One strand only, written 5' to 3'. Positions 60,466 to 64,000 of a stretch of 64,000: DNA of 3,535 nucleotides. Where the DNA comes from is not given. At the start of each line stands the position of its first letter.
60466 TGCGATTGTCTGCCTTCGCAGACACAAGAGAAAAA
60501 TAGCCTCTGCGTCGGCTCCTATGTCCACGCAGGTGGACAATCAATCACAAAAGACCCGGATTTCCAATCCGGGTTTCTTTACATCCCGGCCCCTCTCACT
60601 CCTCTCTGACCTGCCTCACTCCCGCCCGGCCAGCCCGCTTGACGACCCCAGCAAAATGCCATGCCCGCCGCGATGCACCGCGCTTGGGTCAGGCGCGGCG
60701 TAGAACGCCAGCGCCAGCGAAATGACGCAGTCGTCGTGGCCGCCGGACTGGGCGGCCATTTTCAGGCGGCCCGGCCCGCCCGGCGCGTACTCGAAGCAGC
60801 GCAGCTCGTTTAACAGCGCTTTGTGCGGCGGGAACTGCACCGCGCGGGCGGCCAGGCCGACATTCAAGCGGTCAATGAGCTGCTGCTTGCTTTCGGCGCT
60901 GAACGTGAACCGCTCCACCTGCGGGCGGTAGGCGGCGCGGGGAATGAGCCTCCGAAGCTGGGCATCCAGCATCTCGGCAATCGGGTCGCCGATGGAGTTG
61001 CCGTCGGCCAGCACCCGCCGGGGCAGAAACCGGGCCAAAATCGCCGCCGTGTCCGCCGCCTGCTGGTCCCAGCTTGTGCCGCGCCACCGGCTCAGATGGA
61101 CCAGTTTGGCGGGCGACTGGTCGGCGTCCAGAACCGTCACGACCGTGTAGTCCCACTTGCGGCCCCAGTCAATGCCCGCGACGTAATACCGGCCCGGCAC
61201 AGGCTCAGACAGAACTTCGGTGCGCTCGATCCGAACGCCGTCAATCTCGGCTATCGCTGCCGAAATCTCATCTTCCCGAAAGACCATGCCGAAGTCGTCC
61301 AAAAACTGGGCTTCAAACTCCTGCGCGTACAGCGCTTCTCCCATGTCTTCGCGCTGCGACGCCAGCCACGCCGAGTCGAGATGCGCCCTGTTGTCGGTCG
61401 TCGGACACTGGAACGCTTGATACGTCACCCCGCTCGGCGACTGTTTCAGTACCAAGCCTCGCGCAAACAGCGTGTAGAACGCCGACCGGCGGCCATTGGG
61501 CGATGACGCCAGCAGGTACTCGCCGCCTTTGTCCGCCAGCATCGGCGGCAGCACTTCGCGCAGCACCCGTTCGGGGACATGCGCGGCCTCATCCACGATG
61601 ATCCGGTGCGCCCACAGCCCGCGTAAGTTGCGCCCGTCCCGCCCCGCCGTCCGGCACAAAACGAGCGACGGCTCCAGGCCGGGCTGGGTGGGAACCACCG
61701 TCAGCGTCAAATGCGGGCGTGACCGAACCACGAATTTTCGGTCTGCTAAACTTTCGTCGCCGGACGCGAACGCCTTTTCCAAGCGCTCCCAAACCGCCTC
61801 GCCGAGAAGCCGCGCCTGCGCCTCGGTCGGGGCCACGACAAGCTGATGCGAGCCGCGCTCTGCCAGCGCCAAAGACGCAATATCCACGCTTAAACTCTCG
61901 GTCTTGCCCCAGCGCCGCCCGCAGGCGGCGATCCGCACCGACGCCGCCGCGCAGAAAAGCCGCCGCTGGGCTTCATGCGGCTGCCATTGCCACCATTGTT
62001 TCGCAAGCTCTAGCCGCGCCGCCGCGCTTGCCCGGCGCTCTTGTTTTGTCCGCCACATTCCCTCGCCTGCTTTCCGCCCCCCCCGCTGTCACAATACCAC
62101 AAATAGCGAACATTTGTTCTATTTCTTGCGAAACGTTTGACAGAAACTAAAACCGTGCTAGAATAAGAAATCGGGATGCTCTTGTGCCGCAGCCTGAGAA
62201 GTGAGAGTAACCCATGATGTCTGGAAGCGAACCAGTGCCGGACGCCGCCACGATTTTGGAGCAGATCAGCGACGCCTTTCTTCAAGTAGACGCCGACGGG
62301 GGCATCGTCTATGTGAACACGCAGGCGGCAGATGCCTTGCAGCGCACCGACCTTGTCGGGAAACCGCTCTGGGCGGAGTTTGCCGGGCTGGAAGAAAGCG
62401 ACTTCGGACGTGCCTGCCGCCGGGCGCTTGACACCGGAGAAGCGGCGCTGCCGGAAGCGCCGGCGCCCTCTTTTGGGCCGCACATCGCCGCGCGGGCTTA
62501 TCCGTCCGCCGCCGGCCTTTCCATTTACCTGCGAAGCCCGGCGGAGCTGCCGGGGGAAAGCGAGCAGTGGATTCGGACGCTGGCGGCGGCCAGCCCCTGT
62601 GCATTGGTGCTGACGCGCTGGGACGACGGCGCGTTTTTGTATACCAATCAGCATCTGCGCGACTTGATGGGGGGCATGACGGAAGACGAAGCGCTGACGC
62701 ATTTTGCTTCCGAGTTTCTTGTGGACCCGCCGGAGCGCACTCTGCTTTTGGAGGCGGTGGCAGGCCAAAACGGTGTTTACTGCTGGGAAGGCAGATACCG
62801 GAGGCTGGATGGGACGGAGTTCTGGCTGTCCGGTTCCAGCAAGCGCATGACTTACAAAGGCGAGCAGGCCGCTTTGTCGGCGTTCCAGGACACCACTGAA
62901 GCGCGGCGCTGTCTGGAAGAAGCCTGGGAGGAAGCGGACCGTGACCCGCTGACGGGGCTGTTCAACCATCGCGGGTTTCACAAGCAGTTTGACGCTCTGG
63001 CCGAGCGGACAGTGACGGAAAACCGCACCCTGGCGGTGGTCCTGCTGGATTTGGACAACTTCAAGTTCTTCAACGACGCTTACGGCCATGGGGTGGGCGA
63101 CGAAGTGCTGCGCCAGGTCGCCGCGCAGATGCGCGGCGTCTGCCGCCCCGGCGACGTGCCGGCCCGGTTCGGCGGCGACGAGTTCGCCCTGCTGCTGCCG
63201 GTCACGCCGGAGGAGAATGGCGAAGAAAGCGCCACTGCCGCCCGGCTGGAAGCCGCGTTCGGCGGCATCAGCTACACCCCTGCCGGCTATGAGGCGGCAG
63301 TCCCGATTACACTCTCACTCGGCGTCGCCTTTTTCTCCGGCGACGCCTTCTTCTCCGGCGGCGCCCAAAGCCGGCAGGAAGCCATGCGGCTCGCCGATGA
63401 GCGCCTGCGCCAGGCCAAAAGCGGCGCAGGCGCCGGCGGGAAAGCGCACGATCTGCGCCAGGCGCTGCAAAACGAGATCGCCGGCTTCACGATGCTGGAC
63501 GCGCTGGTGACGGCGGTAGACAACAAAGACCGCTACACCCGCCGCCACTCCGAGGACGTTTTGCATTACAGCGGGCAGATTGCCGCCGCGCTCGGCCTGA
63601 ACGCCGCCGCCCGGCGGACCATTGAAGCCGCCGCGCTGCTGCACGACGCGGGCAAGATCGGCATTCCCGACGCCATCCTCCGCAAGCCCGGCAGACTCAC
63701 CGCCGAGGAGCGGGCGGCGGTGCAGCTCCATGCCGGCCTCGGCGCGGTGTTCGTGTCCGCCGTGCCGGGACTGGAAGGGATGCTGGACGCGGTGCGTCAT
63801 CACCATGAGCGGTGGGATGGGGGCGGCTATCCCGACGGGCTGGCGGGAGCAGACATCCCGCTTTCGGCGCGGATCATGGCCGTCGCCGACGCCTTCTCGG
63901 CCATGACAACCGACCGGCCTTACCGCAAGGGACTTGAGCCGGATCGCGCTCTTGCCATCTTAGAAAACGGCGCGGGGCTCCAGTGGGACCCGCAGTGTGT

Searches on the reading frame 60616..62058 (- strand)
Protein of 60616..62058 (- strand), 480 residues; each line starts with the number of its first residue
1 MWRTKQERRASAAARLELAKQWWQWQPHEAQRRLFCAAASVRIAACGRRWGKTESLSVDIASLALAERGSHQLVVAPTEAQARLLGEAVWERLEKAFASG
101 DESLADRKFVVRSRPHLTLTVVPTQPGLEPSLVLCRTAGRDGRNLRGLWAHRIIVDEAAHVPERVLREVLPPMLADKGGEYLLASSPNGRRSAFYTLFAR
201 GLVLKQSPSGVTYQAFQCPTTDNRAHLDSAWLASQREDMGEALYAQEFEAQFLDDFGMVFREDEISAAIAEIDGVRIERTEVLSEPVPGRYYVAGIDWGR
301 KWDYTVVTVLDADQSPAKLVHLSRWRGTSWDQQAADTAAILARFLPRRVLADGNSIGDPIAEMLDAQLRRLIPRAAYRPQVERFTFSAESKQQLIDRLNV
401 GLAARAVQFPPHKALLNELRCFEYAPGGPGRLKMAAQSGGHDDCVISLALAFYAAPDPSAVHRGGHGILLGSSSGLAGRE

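Call 57: search_protein_families(library=pfam, proteins=[window:60616-62058:-], max_evalue=0.0001)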
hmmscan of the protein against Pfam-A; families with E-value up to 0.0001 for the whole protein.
window:60616-62058:- (480 aa): 2 families
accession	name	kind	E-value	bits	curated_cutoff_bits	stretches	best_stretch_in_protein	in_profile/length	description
PF03237.21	Terminase_6N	-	2.4e-09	37.6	22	1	47-266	5-214/215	Terminase large subunit, T4likevirus-type, N-terminal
PF17289.8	Terminase_6C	-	1.2e-08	35.6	22.6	1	295-452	2-152/155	Terminase RNaseH-like domain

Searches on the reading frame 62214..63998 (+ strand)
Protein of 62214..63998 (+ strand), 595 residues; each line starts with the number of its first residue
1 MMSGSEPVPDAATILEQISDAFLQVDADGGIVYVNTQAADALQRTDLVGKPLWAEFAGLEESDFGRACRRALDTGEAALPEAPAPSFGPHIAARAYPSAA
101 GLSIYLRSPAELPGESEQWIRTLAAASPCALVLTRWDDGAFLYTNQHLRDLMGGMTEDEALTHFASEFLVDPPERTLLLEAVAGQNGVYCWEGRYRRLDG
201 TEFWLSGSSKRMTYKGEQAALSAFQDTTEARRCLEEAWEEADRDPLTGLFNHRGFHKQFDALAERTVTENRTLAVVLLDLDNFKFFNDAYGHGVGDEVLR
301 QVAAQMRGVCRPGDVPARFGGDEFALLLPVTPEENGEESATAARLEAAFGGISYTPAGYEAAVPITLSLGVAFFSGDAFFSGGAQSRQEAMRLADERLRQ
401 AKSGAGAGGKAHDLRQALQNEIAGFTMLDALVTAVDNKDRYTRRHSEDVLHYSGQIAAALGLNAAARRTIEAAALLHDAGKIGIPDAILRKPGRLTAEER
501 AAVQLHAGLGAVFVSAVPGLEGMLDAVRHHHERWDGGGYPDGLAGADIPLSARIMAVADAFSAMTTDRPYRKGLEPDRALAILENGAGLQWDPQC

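Call 73: search_protein_families(library=pfam, proteins=[window:62214-63998:+], max_evalue=0.001)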
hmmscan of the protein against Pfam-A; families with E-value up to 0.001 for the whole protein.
window:62214-63998:+ (595 aa): 7 families
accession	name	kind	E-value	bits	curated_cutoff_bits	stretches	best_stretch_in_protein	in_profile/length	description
PF13487.12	HD_5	-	1.5e-41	142.4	27.2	1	432-594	4-169/170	HD domain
PF00990.26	GGDEF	-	6.7e-35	120.7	23.8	1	241-403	1-156/161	Diguanylate cyclase, GGDEF domain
PF01966.28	HD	-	8.1e-20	71.7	22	1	444-564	3-116/116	HD domain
PF08448.16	PAS_4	-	2.7e-10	40.9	23.1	1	15-77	1-65/110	PAS fold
PF13426.13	PAS_9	-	3e-10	40.7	27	1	135-229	7-103/103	PAS domain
PF13188.13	PAS_8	-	2.6e-08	33.9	21.8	1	13-61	5-55/65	PAS domain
PF00989.32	PAS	-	3.4e-06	27.5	22.6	0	13-64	5-58/113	PAS fold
